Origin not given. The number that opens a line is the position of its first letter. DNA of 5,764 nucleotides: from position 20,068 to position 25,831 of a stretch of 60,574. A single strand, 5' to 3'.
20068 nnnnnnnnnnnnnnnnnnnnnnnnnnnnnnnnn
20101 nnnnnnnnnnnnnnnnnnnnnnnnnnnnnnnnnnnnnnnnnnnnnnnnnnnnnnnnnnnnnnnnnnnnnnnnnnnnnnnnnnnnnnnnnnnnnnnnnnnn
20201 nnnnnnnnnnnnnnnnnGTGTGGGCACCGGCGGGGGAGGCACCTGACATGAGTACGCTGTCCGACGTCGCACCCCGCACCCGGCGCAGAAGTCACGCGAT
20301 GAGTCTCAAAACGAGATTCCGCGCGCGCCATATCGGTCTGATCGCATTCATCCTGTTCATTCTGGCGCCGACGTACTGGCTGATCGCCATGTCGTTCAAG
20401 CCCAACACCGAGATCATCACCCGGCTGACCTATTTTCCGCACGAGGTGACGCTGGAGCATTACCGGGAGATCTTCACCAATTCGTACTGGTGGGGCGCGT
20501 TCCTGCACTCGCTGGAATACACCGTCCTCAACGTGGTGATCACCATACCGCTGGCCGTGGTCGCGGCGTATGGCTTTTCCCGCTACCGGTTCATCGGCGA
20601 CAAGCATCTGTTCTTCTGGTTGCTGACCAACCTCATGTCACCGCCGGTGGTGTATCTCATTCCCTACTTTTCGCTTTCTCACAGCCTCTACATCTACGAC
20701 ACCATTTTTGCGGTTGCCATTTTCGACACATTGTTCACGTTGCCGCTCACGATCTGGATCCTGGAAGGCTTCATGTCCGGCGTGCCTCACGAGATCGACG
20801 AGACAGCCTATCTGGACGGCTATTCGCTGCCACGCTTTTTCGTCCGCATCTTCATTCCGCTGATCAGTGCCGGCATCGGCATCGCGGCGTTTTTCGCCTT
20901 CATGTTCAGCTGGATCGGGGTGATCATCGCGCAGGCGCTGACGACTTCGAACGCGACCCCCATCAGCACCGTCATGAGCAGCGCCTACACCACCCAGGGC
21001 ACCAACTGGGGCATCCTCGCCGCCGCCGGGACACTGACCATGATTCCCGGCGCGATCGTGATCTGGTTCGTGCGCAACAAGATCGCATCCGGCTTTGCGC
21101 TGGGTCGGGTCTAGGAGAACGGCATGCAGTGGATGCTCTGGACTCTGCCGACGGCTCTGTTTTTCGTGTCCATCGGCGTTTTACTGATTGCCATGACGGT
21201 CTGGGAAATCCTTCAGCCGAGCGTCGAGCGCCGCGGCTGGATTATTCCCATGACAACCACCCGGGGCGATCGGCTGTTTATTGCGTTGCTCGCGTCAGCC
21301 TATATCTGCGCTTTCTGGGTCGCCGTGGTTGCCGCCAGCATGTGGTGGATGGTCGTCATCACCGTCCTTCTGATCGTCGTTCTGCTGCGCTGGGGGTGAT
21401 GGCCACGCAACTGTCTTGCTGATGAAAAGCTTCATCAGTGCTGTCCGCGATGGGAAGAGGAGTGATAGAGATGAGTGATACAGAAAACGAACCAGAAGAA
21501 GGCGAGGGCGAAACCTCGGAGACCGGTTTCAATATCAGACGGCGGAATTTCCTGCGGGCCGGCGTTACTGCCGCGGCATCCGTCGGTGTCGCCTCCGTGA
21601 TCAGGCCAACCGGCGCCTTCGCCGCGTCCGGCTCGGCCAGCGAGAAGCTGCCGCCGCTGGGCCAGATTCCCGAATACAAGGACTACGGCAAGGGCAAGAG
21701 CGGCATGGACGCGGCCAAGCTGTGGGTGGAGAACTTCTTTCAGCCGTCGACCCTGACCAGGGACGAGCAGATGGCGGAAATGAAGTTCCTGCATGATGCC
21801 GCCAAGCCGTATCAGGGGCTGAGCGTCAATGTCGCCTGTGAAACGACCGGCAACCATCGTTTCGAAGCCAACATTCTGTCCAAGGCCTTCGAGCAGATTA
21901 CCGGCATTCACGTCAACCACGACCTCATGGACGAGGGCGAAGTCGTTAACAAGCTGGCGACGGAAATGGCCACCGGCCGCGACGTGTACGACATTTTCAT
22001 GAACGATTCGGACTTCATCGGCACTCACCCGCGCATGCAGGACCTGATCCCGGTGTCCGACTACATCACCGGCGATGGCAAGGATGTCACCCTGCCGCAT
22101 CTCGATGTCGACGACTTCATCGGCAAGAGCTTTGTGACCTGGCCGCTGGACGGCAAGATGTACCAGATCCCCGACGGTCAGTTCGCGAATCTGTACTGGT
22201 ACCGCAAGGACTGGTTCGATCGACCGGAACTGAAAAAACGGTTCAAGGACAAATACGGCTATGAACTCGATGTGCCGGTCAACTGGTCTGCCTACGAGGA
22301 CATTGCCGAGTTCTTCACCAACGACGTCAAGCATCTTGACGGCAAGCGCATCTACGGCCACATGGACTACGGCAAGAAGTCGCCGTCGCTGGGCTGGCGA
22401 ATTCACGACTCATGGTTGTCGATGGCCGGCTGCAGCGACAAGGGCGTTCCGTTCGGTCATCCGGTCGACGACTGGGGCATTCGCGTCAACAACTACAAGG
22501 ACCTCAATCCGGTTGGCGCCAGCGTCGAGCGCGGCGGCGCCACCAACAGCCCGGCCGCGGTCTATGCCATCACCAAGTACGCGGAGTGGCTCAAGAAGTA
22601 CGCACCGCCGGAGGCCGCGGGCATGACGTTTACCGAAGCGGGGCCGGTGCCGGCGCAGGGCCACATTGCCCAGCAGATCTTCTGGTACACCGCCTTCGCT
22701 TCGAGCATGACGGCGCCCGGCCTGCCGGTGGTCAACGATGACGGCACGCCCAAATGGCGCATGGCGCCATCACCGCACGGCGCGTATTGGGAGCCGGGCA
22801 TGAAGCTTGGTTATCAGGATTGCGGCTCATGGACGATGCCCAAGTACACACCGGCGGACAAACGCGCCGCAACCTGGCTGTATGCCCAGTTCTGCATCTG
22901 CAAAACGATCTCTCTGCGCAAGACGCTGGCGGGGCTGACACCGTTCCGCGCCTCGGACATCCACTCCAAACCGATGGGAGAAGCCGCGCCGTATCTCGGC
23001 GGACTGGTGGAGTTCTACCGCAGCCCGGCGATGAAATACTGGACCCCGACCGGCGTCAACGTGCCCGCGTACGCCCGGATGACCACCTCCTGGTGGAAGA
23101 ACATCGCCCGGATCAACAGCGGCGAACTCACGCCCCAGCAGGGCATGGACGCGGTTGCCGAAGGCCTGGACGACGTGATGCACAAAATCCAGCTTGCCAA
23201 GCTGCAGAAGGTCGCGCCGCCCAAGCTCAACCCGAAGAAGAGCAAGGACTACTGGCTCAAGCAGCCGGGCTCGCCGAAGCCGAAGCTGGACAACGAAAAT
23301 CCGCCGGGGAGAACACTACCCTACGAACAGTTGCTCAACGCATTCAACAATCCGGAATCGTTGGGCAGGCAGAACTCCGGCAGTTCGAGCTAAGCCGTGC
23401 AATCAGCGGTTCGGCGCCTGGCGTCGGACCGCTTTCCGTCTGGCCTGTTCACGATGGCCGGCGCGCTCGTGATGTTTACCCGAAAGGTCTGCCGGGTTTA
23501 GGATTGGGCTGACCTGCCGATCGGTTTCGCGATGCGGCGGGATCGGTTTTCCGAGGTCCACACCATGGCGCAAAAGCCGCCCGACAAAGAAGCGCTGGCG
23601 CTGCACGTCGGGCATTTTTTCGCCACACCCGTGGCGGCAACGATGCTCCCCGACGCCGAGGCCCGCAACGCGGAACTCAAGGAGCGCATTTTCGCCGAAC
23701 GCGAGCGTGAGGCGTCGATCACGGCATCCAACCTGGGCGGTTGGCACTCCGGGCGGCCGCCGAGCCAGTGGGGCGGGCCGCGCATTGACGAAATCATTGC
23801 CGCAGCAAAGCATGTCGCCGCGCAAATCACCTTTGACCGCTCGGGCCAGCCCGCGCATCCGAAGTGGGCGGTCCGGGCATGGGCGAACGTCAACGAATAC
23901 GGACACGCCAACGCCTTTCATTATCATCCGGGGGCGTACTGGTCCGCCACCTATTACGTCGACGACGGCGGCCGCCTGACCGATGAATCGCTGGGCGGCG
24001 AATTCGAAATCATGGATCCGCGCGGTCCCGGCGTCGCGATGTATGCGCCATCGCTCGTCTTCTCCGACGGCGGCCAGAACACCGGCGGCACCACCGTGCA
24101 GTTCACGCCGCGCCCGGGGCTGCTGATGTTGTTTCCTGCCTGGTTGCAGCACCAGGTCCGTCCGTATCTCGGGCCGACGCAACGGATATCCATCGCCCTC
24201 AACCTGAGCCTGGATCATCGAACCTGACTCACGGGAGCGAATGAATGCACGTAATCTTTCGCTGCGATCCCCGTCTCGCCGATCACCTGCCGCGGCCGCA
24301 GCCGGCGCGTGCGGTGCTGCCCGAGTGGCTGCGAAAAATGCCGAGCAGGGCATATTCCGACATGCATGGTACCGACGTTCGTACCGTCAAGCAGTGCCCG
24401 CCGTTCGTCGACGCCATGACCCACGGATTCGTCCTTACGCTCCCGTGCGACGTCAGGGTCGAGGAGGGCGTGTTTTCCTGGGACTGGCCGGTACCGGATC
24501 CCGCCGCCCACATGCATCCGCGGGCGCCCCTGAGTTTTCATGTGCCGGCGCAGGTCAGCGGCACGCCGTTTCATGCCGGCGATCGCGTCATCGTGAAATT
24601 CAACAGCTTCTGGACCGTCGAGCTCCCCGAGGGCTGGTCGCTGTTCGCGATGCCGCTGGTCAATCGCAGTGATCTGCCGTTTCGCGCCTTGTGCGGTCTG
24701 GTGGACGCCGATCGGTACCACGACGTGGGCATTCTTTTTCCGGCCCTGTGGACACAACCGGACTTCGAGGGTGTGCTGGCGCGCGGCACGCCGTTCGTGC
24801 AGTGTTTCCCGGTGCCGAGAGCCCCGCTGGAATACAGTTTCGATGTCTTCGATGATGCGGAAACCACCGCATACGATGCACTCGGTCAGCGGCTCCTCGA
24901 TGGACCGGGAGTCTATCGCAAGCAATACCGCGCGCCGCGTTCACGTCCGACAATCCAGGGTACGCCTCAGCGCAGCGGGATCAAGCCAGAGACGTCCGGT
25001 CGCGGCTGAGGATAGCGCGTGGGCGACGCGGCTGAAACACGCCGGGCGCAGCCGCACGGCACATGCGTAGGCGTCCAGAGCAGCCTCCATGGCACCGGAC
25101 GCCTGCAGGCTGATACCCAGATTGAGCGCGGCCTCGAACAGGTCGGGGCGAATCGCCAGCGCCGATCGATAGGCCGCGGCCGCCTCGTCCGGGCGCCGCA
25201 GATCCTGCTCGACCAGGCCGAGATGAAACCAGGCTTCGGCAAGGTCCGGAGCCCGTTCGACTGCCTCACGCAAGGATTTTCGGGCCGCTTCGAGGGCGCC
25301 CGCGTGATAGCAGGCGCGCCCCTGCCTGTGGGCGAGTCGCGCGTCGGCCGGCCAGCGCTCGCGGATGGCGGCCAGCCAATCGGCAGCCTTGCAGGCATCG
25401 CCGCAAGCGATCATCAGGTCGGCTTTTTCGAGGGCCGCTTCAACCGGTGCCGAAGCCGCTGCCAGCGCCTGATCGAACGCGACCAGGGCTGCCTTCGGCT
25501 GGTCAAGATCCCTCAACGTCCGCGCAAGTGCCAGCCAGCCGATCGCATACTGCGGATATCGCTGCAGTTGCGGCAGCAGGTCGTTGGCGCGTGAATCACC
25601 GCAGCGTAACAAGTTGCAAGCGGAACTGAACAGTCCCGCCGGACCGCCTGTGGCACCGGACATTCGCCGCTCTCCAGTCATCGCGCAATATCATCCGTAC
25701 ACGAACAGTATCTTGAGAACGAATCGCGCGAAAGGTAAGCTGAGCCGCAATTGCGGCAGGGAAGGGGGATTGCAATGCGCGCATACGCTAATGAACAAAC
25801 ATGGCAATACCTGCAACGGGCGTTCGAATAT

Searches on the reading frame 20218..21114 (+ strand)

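Call 6: search_protein_families(library=pfam, proteins=[window:20218-21114:+])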
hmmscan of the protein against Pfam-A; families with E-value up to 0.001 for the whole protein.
window:20218-21114:+ (298 aa): 1 family
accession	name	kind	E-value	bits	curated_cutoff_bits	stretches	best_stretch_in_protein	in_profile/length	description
PF00528.27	BPD_transp_1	-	2.6e-10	40.8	26.4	1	110-283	2-172/184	Binding-protein-dependent transport system inner membrane component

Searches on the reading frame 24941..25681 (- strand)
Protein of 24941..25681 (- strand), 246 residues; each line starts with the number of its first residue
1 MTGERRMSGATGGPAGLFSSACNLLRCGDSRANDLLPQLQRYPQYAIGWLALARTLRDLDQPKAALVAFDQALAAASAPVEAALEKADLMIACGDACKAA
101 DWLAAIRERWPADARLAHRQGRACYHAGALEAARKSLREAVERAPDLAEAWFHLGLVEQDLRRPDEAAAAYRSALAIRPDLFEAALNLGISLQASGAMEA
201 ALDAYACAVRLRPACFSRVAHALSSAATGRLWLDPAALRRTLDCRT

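Call 7: search_protein_families(library=pfam, proteins=[window:24941-25681:-])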
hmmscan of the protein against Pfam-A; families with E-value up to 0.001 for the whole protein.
window:24941-25681:- (246 aa): 11 families
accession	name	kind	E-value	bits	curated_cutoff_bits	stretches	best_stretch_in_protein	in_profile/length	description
PF00515.34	TPR_1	-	2e-16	59.5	27.8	1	148-180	1-33/34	Tetratricopeptide repeat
PF13181.12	TPR_8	-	3.4e-14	52.1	25.7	1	148-180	1-33/34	Tetratricopeptide repeat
PF07719.23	TPR_2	-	3.6e-14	52.1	27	1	148-180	1-33/34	Tetratricopeptide repeat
PF13414.12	TPR_11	-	1.2e-12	47.7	26.8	2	121-157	1-37/42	TPR repeat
PF23914.1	TPR_CcmH_CycH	-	7.1e-12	45.9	42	2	38-133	42-140/158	Cytochrome c-type biogenesis protein H TPR domain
PF13432.12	TPR_16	-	1.9e-11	44.6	32.7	2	120-180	3-63/65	Tetratricopeptide repeat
PF13424.12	TPR_12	-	6.3e-10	39.5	30.1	2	146-213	1-76/77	Tetratricopeptide repeat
PF13428.12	TPR_14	-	2.6e-09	37.3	23.5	1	149-189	2-42/44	Tetratricopeptide repeat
PF14559.12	TPR_19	-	2.2e-08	34.8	25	0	162-222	5-64/68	Tetratricopeptide repeat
PF13431.12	TPR_17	-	6.4e-08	32.7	24.4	0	138-167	3-32/34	Tetratricopeptide repeat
PF13174.12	TPR_6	-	0.00078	20.4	26.3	0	149-180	1-32/33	Tetratricopeptide repeat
